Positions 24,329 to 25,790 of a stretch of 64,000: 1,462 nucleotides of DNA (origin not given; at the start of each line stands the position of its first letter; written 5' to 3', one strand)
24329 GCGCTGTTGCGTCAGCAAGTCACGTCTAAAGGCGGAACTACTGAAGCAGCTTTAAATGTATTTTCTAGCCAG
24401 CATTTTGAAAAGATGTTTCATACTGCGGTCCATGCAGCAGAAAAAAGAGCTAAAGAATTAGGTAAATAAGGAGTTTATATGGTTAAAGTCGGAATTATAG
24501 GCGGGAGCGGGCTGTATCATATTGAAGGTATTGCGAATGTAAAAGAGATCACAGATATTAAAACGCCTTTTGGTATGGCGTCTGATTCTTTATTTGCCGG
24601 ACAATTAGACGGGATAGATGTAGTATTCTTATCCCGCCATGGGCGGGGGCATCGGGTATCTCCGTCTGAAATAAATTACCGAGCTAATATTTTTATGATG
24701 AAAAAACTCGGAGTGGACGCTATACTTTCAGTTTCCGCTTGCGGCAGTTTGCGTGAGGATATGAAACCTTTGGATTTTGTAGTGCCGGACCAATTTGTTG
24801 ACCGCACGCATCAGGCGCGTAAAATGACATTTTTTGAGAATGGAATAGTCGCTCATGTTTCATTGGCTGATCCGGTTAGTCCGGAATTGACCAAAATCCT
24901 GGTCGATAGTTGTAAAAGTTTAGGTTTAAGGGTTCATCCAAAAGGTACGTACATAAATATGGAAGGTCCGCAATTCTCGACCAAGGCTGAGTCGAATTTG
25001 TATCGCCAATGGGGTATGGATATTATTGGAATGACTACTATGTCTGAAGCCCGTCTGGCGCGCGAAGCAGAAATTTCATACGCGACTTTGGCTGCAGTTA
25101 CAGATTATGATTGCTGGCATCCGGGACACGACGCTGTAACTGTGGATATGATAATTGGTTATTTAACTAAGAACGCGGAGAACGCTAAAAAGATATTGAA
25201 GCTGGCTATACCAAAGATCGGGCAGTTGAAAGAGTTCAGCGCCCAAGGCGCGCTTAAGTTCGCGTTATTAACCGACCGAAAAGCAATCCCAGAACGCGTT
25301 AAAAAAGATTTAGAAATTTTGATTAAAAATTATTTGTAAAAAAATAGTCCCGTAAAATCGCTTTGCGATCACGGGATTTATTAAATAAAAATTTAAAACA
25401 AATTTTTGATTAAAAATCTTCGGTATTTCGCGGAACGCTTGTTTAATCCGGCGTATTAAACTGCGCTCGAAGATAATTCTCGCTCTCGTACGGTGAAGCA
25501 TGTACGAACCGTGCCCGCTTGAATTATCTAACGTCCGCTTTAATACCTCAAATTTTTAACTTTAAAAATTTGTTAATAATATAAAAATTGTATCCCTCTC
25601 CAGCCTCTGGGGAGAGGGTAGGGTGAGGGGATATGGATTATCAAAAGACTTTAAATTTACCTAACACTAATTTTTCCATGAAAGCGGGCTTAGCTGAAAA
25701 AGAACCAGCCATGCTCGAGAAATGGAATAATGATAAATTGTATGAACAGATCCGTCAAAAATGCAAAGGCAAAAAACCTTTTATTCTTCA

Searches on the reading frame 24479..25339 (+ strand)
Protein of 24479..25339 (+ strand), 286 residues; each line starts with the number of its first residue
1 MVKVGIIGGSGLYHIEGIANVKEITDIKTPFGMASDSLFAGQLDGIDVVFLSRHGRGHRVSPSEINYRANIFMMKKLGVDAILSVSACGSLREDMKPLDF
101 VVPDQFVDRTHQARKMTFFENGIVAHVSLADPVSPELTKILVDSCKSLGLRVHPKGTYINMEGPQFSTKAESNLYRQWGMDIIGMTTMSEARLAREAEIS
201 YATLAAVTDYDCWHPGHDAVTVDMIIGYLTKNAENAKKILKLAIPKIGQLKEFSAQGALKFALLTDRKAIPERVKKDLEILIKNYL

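Call 17: search_protein_families(library=pfam, proteins=[window:24479-25339:+])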
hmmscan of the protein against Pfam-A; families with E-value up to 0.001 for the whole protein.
window:24479-25339:+ (286 aa): 1 family
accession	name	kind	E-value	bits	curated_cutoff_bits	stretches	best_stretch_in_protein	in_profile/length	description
PF01048.26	PNP_UDP_1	-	1.9e-46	158.8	25.1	1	3-243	1-231/233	Phosphorylase superfamily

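Call 27: search_protein_families(library=pfam, proteins=[L084:3009-3413:+, L084:3981-4805:+], max_evalue=0.01)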
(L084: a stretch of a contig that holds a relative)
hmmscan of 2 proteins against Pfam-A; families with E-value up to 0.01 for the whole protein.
L084:3009-3413:+ (134 aa): 1 family
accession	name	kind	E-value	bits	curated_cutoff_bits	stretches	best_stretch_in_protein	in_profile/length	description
PF00380.25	Ribosomal_S9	-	2.8e-47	160.6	22.5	1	14-134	1-121/121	Ribosomal protein S9/S16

L084:3981-4805:+ (274 aa): 5 families
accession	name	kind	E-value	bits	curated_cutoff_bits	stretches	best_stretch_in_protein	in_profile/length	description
PF22698.1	Semialdhyde_dhC_1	-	3.3e-41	141.3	27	1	150-255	1-106/165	Semialdehyde dehydrogenase, dimerisation domain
PF01118.30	Semialdhyde_dh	-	2.5e-33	115.5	26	1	4-142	2-121/121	Semialdehyde dehydrogenase, NAD binding domain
PF02774.23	Semialdhyde_dhC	-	3.5e-13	50.5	26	1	159-252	1-118/184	Semialdehyde dehydrogenase, dimerisation domain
PF03435.24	Sacchrp_dh_NADP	-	0.0005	20.9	25.1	1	6-113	3-113/129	Saccharopine dehydrogenase NADP binding domain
PF01408.29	GFO_IDH_MocA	-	0.0014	19.7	24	1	3-96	2-90/120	Oxidoreductase family, NAD-binding Rossmann fold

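Call 32: find_encoding_contigs(protein=window:24479-25339:+, flank=3000, max_places=6)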
Protein window:24479-25339:+ (286 aa): no gene with exactly this product is on record in the collection.

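Call 36: find_homologous_proteins(query=window:24479-25339:+, max_evalue=1e-40)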
Query window:24479-25339:+ (286 aa): 8000 proteins with E <= 1e-40 among 8000 candidates; the best 120 are listed.
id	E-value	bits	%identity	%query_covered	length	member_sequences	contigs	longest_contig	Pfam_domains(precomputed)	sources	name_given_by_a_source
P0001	1.5e-186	636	100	100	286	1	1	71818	PF01048.27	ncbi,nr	ncbi:MAG: S-methyl-5'-thioadenosine phosphorylase [Candidatus Omnitrophica bacterium]|nr:S-methyl-5'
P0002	1.4e-167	574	88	100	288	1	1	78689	PF01048.27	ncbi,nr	ncbi:MAG: S-methyl-5'-thioadenosine phosphorylase [Candidatus Omnitrophica bacterium]|nr:S-methyl-5'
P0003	1.8e-137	475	73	100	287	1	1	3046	PF01048.27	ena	-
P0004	2.5e-137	475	73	100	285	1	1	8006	PF01048.27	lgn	-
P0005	9.0e-137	473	72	100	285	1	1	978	PF01048.27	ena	-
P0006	3.1e-136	471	74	100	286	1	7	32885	PF01048.27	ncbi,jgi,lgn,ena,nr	ncbi:MAG: methylthioadenosine phosphorylase [Omnitrophica WOR_2 bacterium RIFCSPHIGHO2_01_FULL_48_9]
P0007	3.2e-136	471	73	100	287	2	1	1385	PF01048.27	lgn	-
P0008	3.4e-136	471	74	100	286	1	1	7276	PF01048.27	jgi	jgi:5'-methylthioadenosine phosphorylase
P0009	3.8e-136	471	72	100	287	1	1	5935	PF01048.27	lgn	-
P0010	5.6e-136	470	73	100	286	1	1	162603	PF01048.27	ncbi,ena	-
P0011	1.4e-135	469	73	100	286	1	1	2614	PF01048.27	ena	-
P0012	1.8e-135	469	71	100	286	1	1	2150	PF01048.27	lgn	-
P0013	3.5e-135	468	73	100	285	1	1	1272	PF01048.27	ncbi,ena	-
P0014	6.3e-135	467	73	100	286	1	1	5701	PF01048.27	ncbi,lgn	-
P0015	8.6e-135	466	72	100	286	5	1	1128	PF01048.27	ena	-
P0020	1.3e-133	463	73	100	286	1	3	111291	PF01048.27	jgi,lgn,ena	-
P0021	2.1e-133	462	70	100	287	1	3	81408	PF01048.27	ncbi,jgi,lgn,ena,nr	ncbi:MAG TPA: S-methyl-5'-thioadenosine phosphorylase [Candidatus Omnitrophota bacterium]|nr:S-methy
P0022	2.4e-133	462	71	100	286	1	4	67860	PF01048.27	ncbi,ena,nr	ncbi:MAG: methylthioadenosine phosphorylase [Omnitrophica WOR_2 bacterium GWA2_47_8]|nr:MAG: methylt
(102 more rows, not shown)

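Call 37: find_encoding_contigs(protein=P0002, flank=10000, max_places=2)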
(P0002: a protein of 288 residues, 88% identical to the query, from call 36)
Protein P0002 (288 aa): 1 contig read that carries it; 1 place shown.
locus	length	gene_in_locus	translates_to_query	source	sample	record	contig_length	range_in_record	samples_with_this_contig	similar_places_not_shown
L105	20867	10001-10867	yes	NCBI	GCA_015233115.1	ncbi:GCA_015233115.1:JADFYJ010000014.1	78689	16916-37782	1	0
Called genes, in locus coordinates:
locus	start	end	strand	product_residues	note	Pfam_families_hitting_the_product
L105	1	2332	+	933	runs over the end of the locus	PF12705:PDDEXK_1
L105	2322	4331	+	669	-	PF07719:TPR_2 (faint), PF13181:TPR_8 (faint), PF13371:TPR_9 (faint), PF13424:TPR_12 (faint), PF13431:TPR_17 (faint), PF00515:TPR_1 (weak), PF13414:TPR_11 (weak), PF00515:TPR_1 (weak), +1 more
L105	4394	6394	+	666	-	PF07719:TPR_2 (faint), PF13174:TPR_6 (faint), PF13414:TPR_11 (weak), PF13414:TPR_11, PF14559:TPR_19 (weak), PF13414:TPR_11 (weak), PF00515:TPR_1 (weak), PF13424:TPR_12 (weak), +6 more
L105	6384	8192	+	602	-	PF07719:TPR_2 (weak), PF13424:TPR_12 (weak), PF13414:TPR_11, PF00515:TPR_1 (weak), PF13414:TPR_11, PF13432:TPR_16 (weak), PF00515:TPR_1, PF13414:TPR_11, +8 more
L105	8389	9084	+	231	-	PF01168:Ala_racemase_N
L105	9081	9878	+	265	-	PF02826:2-Hacid_dh_C (faint), PF03807:F420_oxidored, PF14748:P5CR_dimer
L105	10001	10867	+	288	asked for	PF01048:PNP_UDP_1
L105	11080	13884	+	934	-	PF00133:tRNA-synt_1, PF01921:tRNA-synt_1f (faint), PF01406:tRNA-synt_1e (faint), PF09334:tRNA-synt_1g, PF13603:tRNA-synt_1_2 (weak), PF08264:Anticodon_1, PF06827:zf-FPG_IleRS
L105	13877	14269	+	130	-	PF01258:zf-dskA_traR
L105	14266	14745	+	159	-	PF01252:Peptidase_A8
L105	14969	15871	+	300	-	PF01479:S4, PF00849:PseudoU_synth_2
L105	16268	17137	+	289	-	-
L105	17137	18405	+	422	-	PF00275:EPSP_synthase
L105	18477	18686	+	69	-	-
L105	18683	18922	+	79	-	PF07927:HicA_toxin (faint)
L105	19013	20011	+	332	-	PF00044:Gp_dh_N, PF02800:Gp_dh_C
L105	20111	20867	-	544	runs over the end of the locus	PF13632:Glyco_trans_2_3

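Call 38: find_encoding_contigs(protein=P0010, flank=10000, max_places=2)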
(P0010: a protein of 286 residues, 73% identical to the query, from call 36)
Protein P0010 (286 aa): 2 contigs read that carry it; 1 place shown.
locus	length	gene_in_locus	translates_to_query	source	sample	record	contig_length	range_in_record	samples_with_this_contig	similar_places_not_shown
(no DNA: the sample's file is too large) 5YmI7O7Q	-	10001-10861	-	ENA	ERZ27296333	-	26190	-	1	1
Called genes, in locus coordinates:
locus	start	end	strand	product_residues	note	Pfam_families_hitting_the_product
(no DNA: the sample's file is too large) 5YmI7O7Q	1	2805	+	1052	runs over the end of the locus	PF00580:UvrD-helicase, PF13245:AAA_19 (faint), PF13087:AAA_12 (faint), PF13361:UvrD_C, PF13538:UvrD_C_2 (faint), PF12705:PDDEXK_1 (faint)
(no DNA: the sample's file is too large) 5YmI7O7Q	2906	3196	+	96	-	PF01541:GIY-YIG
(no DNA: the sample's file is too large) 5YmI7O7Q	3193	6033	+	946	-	PF12705:PDDEXK_1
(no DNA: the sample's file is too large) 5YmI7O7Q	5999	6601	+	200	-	-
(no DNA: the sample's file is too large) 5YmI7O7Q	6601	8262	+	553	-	PF00515:TPR_1, PF07719:TPR_2 (weak), PF13371:TPR_9 (weak), PF13424:TPR_12, PF00515:TPR_1, PF07719:TPR_2, PF13181:TPR_8, PF13414:TPR_11, +6 more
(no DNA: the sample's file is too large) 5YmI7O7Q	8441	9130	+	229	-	PF01168:Ala_racemase_N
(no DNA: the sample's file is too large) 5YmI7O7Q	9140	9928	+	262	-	PF03807:F420_oxidored, PF14748:P5CR_dimer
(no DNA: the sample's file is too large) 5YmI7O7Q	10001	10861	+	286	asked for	PF01048:PNP_UDP_1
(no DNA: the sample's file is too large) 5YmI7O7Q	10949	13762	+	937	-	PF00133:tRNA-synt_1, PF09334:tRNA-synt_1g, PF01406:tRNA-synt_1e (weak), PF01921:tRNA-synt_1f (weak), PF09334:tRNA-synt_1g (weak), PF08264:Anticodon_1, PF06827:zf-FPG_IleRS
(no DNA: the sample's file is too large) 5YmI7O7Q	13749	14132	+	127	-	PF01258:zf-dskA_traR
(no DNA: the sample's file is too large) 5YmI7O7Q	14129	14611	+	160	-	PF01252:Peptidase_A8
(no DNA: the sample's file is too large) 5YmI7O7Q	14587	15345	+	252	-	PF01790:LGT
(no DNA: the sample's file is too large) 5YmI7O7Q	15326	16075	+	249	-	PF01790:LGT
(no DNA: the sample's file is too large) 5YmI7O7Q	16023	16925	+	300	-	PF01479:S4, PF00849:PseudoU_synth_2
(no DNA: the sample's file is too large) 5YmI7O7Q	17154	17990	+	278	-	-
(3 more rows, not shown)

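Call 39: find_encoding_contigs(protein=P0006, flank=10000, max_places=2)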
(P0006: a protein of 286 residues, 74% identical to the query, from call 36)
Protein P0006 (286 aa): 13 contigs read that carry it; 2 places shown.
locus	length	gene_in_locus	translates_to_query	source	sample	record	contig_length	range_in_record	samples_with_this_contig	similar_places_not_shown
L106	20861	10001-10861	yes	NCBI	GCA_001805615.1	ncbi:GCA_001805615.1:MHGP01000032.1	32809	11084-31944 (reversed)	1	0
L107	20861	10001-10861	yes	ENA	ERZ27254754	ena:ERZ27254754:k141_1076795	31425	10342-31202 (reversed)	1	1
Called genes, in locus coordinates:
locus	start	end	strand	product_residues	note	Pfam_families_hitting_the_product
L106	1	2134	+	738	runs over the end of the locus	-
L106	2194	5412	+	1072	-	PF00580:UvrD-helicase, PF13245:AAA_19 (faint), PF13361:UvrD_C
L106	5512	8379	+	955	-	PF12705:PDDEXK_1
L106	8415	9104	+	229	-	PF01168:Ala_racemase_N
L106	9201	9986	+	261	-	PF01210:NAD_Gly3P_dh_N (faint), PF02254:TrkA_N (faint), PF03807:F420_oxidored, PF14748:P5CR_dimer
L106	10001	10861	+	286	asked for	PF01048:PNP_UDP_1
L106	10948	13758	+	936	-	PF00133:tRNA-synt_1, PF09334:tRNA-synt_1g, PF01406:tRNA-synt_1e (weak), PF01921:tRNA-synt_1f, PF08264:Anticodon_1, PF06827:zf-FPG_IleRS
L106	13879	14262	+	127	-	PF01258:zf-dskA_traR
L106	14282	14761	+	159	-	PF01252:Peptidase_A8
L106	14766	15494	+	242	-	PF01790:LGT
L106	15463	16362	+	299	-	PF01479:S4, PF00849:PseudoU_synth_2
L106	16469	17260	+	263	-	-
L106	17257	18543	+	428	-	PF00275:EPSP_synthase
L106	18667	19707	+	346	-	PF00022:Actin (faint), PF06723:MreB_Mbl, PF11104:PilM_2 (faint), PF00012:HSP70, PF14450:FtsA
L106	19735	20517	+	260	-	PF04085:MreC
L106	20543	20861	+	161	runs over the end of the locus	PF04093:MreD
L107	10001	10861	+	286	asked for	PF01048:PNP_UDP_1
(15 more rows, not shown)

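Call 71: find_encoding_contigs(protein=P0020, flank=10000, max_places=1)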
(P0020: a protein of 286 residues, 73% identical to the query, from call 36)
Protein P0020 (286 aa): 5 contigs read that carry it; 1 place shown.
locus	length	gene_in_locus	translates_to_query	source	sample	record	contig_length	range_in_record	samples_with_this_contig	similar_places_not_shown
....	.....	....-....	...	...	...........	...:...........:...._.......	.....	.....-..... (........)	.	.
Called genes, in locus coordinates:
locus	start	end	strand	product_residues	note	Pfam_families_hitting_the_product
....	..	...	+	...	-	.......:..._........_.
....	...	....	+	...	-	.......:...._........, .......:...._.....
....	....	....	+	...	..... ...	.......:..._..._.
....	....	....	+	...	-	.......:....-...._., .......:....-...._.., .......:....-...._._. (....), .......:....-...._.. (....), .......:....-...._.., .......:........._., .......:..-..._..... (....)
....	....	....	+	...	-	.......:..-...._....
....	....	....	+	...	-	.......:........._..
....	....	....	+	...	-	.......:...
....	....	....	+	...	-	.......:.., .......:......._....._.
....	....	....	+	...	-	-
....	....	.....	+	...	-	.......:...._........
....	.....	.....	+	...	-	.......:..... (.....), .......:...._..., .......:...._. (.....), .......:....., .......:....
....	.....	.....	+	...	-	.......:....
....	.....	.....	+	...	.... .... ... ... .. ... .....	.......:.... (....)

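Call 72: find_encoding_contigs(protein=P0021, flank=10000, max_places=1)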
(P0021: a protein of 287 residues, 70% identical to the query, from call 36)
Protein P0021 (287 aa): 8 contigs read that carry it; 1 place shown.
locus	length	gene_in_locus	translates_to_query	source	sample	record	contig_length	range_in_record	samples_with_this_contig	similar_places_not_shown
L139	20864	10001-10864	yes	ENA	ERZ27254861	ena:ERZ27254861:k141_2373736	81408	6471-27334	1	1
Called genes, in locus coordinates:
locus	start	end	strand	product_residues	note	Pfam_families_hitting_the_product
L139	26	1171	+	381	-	PF00346:Complex1_49kDa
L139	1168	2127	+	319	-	PF00146:NADHdh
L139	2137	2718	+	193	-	PF14697:Fer4_21 (weak), PF12838:Fer4_7 (weak), PF13187:Fer4_9 (weak), PF13484:Fer4_16 (faint), PF00037:Fer4 (weak)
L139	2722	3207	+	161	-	PF00499:Oxidored_q3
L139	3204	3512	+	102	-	PF00420:Oxidored_q2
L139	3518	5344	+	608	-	PF00662:Proton_antipo_N, PF00361:Proton_antipo_M, PF01010:Proton_antipo_C (faint)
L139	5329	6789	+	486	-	PF00361:Proton_antipo_M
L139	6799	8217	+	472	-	PF00361:Proton_antipo_M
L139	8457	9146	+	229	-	PF01168:Ala_racemase_N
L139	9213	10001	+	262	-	PF03807:F420_oxidored, PF14748:P5CR_dimer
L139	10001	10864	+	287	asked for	PF01048:PNP_UDP_1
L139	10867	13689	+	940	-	PF00133:tRNA-synt_1, PF09334:tRNA-synt_1g, PF13603:tRNA-synt_1_2, PF01406:tRNA-synt_1e (weak), PF01921:tRNA-synt_1f (weak), PF08264:Anticodon_1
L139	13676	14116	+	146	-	PF01258:zf-dskA_traR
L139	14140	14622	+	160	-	PF01252:Peptidase_A8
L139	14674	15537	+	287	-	PF01479:S4 (weak), PF00849:PseudoU_synth_2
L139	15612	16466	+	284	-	-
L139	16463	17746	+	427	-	PF00275:EPSP_synthase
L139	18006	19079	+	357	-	PF00022:Actin (weak), PF06723:MreB_Mbl, PF11104:PilM_2 (faint), PF00012:HSP70, PF14450:FtsA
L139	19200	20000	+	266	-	PF04085:MreC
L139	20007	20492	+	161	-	PF04093:MreD (weak)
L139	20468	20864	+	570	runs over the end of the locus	PF03717:PBP_dimer, PF00905:Transpeptidase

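Call 73: find_encoding_contigs(protein=P0022, flank=10000, max_places=1)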
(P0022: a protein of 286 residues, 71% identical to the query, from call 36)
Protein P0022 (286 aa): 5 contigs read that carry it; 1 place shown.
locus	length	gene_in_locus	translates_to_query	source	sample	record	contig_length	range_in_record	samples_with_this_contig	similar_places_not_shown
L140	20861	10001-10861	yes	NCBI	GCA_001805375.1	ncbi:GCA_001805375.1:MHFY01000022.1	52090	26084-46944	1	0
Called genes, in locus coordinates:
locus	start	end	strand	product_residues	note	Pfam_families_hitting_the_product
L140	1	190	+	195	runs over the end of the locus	PF12710:HAD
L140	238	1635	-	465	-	-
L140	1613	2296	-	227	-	-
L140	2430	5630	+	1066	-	PF00580:UvrD-helicase, PF13245:AAA_19 (faint), PF13538:UvrD_C_2 (faint), PF13361:UvrD_C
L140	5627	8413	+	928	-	PF12705:PDDEXK_1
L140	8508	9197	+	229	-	PF01168:Ala_racemase_N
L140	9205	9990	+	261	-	PF02558:ApbA (weak), PF03446:NAD_binding_2 (weak), PF03807:F420_oxidored, PF14748:P5CR_dimer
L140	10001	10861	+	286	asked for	PF01048:PNP_UDP_1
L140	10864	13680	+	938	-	PF00133:tRNA-synt_1, PF09334:tRNA-synt_1g, PF13603:tRNA-synt_1_2 (faint), PF01406:tRNA-synt_1e (weak), PF01921:tRNA-synt_1f (weak), PF09334:tRNA-synt_1g (weak), PF08264:Anticodon_1, PF06827:zf-FPG_IleRS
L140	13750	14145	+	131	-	PF01258:zf-dskA_traR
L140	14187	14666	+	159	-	PF01252:Peptidase_A8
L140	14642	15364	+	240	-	-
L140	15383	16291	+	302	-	PF01479:S4, PF00849:PseudoU_synth_2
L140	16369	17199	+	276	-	PF10473:CENP-F_leu_zip (weak)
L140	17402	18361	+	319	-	PF00275:EPSP_synthase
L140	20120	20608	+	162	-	PF04093:MreD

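Call 74: find_encoding_contigs(protein=P0001, flank=10000, max_places=2)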
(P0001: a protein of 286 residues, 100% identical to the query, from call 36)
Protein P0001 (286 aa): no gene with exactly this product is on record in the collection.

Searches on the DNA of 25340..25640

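Call 8: search_rna_families(source=window, start=25340, end=25640, threshold=evalue, max_evalue=10, show_alignments=3)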
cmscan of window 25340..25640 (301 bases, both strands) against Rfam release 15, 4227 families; matches with E-value up to 10: 5.
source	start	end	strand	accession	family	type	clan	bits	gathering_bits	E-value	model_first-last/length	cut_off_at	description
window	25376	25446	-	RF01096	PK-HAV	Cis-reg;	-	19.1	50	6.7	1-56/56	no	HepA virus 3'-terminal pseudoknot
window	25585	25639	+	RF00884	MIR815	Gene; miRNA;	-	15.6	63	2.8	1-81/81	no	MIR815 microRNA precursor family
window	25592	25623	+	RF03520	mir-3059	Gene; miRNA;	-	14.6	88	3.6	1-59/59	no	mir-3059 microRNA precursor family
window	25588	25633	+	RF00381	Antizyme_FSE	Cis-reg; frameshift_element;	-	12.9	40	7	1-59/59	no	Antizyme RNA frameshifting stimulation element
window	25340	25458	+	RF00007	U12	Gene; snRNA; splicing;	CL00006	10.7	53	8.8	24-151/151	5'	U12 minor spliceosomal RNA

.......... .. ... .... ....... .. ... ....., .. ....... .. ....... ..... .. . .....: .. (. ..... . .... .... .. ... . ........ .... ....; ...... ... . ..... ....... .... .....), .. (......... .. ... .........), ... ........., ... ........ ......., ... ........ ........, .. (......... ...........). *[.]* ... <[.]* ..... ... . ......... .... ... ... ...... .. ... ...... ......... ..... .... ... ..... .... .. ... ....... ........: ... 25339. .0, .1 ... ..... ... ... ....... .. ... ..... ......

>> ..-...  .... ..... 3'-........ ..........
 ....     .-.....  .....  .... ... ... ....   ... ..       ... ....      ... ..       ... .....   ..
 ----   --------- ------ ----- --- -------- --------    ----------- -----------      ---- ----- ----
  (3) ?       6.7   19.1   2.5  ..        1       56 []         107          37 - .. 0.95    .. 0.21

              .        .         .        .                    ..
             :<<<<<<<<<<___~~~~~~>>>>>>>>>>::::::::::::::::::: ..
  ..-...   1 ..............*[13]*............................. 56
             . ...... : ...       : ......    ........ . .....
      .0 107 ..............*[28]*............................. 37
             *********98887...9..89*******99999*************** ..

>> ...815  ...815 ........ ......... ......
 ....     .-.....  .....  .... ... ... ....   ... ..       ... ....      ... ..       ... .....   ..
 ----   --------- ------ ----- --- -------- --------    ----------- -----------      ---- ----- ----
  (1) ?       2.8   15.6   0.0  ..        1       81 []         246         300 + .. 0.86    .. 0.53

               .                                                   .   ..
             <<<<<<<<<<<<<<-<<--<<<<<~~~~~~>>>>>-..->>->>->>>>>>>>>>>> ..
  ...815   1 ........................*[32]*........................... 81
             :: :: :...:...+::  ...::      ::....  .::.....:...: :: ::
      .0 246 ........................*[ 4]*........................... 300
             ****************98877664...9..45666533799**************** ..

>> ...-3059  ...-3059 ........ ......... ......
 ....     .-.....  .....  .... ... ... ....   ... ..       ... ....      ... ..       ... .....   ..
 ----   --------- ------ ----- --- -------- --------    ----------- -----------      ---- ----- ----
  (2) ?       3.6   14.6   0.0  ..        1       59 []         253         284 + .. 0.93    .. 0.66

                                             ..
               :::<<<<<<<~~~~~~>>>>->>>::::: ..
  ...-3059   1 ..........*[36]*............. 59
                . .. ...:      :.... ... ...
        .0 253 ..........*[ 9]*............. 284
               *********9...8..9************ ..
